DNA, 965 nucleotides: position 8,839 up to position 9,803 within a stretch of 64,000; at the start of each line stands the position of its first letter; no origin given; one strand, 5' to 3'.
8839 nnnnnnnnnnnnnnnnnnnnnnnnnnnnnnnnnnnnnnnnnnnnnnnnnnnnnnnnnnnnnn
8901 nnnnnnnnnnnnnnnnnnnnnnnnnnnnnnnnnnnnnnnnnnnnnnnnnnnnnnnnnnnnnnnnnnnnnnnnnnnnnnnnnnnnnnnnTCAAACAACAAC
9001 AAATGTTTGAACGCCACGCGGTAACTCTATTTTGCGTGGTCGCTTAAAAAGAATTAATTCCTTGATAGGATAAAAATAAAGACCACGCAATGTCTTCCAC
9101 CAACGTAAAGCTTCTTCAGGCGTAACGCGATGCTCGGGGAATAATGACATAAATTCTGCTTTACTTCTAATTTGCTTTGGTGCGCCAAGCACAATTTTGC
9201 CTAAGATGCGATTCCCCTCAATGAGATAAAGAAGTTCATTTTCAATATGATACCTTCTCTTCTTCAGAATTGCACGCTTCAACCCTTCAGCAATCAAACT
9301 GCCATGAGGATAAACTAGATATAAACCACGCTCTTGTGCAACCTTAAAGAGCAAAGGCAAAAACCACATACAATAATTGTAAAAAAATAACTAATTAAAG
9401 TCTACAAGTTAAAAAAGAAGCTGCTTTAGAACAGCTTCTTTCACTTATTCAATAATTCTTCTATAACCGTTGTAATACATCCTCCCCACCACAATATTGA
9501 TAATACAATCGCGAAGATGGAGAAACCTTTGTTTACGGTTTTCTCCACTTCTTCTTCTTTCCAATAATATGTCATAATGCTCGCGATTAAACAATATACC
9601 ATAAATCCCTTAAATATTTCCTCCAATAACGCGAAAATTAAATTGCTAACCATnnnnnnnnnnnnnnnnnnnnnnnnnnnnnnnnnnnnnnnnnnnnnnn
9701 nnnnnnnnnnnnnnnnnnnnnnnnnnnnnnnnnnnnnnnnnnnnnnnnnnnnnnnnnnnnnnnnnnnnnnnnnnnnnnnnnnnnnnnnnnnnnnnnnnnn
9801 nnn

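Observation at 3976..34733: A ~28-nt conserved promoter-plus-RBS module precedes at least seven minus-strand early genes and is absent from the plus-strand virion block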

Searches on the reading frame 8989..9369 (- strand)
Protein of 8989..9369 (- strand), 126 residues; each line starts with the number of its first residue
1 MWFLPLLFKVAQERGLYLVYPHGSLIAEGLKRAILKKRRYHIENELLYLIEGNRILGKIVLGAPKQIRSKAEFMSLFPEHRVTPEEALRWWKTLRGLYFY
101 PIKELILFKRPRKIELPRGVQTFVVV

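Call 76: search_protein_families(library=phrogs, max_evalue=0.01, proteins=[window:8989-9369:-])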
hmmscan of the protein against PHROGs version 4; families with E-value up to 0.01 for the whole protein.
window:8989-9369:- (126 aa): 0 families

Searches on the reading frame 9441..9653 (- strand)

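Call 76: search_protein_families(library=phrogs, max_evalue=0.01, proteins=[window:9441-9653:-])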
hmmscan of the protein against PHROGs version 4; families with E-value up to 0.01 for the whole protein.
window:9441-9653:- (70 aa): 1 family
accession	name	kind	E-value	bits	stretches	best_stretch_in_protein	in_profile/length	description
phrog_36041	-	unknown function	0.004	18.4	1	13-65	31-84/89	-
